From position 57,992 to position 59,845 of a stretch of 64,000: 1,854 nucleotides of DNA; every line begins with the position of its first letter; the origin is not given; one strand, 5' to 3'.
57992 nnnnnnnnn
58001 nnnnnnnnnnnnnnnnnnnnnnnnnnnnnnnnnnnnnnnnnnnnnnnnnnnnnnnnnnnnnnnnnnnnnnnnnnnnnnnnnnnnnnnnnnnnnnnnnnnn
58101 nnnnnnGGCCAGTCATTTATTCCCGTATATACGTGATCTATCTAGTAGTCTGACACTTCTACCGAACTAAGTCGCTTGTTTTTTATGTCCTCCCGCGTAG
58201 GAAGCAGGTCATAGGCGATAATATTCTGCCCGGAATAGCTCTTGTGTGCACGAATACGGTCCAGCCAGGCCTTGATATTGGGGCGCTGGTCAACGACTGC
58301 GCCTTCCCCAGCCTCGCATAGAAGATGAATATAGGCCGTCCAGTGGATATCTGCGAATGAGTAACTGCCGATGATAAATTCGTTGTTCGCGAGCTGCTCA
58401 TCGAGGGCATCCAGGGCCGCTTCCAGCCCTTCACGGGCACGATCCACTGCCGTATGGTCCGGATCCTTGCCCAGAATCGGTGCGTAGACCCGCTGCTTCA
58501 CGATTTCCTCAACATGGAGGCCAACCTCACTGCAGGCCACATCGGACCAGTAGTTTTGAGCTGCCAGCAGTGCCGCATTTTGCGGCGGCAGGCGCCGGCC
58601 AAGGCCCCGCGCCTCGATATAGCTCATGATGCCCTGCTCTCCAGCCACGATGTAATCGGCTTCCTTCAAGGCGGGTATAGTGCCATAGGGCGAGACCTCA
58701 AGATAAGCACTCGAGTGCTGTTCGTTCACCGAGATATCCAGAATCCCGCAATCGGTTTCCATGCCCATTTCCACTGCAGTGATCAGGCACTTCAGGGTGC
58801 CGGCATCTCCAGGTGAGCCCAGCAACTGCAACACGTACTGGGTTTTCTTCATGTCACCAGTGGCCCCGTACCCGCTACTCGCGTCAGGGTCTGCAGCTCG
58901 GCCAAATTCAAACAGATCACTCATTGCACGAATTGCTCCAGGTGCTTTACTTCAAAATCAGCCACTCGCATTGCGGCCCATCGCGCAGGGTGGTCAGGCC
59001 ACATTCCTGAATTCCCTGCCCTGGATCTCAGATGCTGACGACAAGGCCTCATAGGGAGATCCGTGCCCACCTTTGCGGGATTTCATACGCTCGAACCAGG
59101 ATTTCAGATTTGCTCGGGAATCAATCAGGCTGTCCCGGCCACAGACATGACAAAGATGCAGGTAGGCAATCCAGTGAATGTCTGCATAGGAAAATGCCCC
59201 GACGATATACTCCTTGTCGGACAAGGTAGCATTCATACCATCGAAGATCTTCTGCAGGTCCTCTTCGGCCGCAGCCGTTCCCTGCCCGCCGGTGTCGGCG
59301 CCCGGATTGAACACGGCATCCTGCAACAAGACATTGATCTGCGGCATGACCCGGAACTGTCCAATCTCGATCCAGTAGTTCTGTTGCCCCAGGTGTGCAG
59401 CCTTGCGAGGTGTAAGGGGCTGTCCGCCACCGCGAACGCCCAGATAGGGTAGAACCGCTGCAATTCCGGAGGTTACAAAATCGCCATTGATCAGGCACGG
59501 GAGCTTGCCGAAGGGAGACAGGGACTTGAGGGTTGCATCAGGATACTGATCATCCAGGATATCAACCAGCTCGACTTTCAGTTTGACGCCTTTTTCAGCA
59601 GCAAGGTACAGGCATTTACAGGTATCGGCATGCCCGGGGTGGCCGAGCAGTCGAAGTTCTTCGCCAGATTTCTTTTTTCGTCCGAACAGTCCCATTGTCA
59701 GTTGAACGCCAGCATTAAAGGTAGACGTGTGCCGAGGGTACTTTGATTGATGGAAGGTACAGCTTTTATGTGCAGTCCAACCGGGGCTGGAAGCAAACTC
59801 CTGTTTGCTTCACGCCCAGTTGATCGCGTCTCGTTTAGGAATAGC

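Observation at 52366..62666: Ten-kilobase co-directional array linking an AlkB-like hydroxylase, three GST paralogues, micro-membrane-proteins and the metallophore cassette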

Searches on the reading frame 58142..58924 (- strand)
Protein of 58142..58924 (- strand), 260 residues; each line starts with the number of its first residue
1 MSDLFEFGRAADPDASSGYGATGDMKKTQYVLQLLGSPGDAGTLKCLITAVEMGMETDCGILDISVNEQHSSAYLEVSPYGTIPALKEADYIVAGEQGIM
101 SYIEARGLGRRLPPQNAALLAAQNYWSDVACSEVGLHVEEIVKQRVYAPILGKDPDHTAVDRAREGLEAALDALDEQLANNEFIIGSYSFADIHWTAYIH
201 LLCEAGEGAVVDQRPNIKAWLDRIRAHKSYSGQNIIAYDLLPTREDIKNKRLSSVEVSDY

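Call 4: search_protein_families(library=pfam, proteins=[window:58142-58924:-], max_evalue=0.01)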
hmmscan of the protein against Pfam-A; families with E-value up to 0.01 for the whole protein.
window:58142-58924:- (260 aa): 3 families
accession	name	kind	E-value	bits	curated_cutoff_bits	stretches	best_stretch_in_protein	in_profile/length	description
PF00043.30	GST_C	-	4.1e-09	37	20.7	1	154-226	18-91/93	Glutathione S-transferase, C-terminal domain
PF13410.11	GST_C_2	-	2.9e-05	24.5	24.9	1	159-223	3-69/69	Glutathione S-transferase, C-terminal domain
PF14497.11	GST_C_3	-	0.00015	22.4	21.6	1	164-228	28-95/104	Glutathione S-transferase, C-terminal domain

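Call 5: search_protein_families(library=ncbifam, proteins=[window:58142-58924:-], max_evalue=0.01)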
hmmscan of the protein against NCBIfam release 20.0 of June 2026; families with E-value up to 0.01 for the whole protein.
window:58142-58924:- (260 aa): 7 families
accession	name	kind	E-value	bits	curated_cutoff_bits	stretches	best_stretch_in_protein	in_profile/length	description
NF008731.0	PRK11752.1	equivalog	4.2e-08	32.8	325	1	45-250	63-272/287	glutathione-dependent disulfide-bond oxidoreductase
NF050814.1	FtsZBindFzlA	equivalog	1.4e-06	28.2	300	1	72-230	42-206/228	FtsZ-binding protein FzlA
NF007831.0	PRK10542.1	equivalog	6.4e-06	25.8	198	1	41-224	9-185/201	glutathione transferase GstA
TIGR01262.1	maiA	equivalog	0.0016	18.1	171.05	1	65-193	33-164/211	maleylacetoacetate isomerase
NF007016.1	PRK09481.1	equivalog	0.0019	17.7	314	0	48-230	27-196/209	stringent starvation protein SspA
NF053876.1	DS32_2_antiphage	equivalog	0.0051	15.9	240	1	194-255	102-163/181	NADAR family anti-phage protein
NF011693.0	PRK15113.1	equivalog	0.0069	16.1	150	0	48-107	24-83/214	glutathione transferase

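Call 52: search_solved_structures(query=window:58142-58924:-, max_evalue=0.01, show_alignments=1)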
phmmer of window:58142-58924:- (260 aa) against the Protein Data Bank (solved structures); distinct sequences matched with E-value up to 0.01: 76 (the best 60 are shown).
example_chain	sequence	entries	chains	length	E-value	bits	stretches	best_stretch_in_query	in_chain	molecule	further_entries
5f06_A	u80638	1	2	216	2.3e-23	86.3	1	31-230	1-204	Glutathione S-transferase family protein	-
6to3_AAA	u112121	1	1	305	8.3e-21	77.9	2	45-229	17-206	Glutathione transferase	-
1aw9_A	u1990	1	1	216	1.9e-19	73.5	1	32-231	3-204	GLUTATHIONE S-TRANSFERASE III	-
6ezy_A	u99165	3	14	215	1.4e-15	60.8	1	38-230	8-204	Glutathione S-transferase F9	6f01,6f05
9sn8_A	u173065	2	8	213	6.2e-15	58.7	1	32-225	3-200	glutathione transferase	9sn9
9sn7_A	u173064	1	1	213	1.2e-14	57.8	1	48-228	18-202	glutathione transferase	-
8agq_A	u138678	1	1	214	1.5e-14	57.4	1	48-229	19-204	Glutathione transferase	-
5f07_A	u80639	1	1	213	1.6e-14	57.4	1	48-229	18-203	Putative glutathione S-transferase family protein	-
7za5_B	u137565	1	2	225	1.6e-14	57.3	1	45-229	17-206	Glutathione transferase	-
7odm_AAA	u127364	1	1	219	2.2e-14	56.9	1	45-229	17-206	Glutathione transferase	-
7za4_A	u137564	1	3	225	2.3e-14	56.8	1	45-229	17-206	Glutathione transferase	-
6zb6_A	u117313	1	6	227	2.8e-14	56.5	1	40-229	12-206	Glutathione transferase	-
6tjs_AAA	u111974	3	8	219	4.2e-14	56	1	45-229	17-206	Glutathione transferase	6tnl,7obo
6riv_B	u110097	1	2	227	4.2e-14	56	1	45-229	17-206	Glutathione transferase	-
1bye_A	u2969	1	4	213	2e-13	53.7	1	42-225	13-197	PROTEIN (GLUTATHIONE S-TRANSFERASE)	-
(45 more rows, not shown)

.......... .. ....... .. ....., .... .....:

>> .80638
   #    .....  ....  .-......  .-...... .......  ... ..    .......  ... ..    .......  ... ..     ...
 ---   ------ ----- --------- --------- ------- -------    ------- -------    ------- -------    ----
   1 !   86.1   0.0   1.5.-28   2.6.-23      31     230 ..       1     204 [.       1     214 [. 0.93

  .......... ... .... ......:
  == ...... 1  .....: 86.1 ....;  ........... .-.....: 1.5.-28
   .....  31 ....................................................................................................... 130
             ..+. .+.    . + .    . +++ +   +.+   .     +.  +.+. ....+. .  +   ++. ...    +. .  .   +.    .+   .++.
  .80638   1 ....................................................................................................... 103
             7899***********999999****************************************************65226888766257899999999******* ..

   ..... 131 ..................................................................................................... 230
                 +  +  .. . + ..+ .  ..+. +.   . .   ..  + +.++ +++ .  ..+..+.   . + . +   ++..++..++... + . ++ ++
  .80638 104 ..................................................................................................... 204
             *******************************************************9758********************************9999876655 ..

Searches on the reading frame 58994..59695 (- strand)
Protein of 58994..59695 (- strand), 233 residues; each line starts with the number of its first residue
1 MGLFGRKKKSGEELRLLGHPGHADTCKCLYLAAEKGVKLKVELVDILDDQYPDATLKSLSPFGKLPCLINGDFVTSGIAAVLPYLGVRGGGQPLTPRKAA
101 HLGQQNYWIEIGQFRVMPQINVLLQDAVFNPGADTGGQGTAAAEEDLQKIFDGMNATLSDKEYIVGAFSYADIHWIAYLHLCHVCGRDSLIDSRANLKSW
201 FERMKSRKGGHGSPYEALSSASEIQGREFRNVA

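Call 4: search_protein_families(library=pfam, proteins=[window:58994-59695:-], max_evalue=0.01)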
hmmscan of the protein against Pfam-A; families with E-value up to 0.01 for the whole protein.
window:58994-59695:- (233 aa): 5 families
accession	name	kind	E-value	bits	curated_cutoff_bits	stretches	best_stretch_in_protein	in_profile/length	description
PF02798.26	GST_N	-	7.2e-06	26.7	20.9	1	13-74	2-63/76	Glutathione S-transferase, N-terminal domain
PF13409.12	GST_N_2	-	9.6e-06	26.6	25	1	27-85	7-67/70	Glutathione S-transferase, N-terminal domain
PF00043.30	GST_C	-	1e-05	26.1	20.7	1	140-207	24-92/93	Glutathione S-transferase, C-terminal domain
PF14497.11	GST_C_3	-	2.3e-05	25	21.6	1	142-208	26-95/104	Glutathione S-transferase, C-terminal domain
PF13410.11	GST_C_2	-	0.00035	21.1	24.9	1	140-203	4-69/69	Glutathione S-transferase, C-terminal domain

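Call 5: search_protein_families(library=ncbifam, proteins=[window:58994-59695:-], max_evalue=0.01)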
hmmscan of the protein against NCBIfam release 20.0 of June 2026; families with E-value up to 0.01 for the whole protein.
window:58994-59695:- (233 aa): 4 families
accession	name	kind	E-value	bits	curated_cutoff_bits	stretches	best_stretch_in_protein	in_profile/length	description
NF007016.1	PRK09481.1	equivalog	3.2e-05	23.4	314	1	32-209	29-195/209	stringent starvation protein SspA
NF050814.1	FtsZBindFzlA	equivalog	0.0015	18.3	300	1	52-207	40-203/228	FtsZ-binding protein FzlA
NF007831.0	PRK10542.1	equivalog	0.0015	18.1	198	1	34-207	20-188/201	glutathione transferase GstA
NF011693.0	PRK15113.1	equivalog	0.006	16.3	150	0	33-88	27-82/214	glutathione transferase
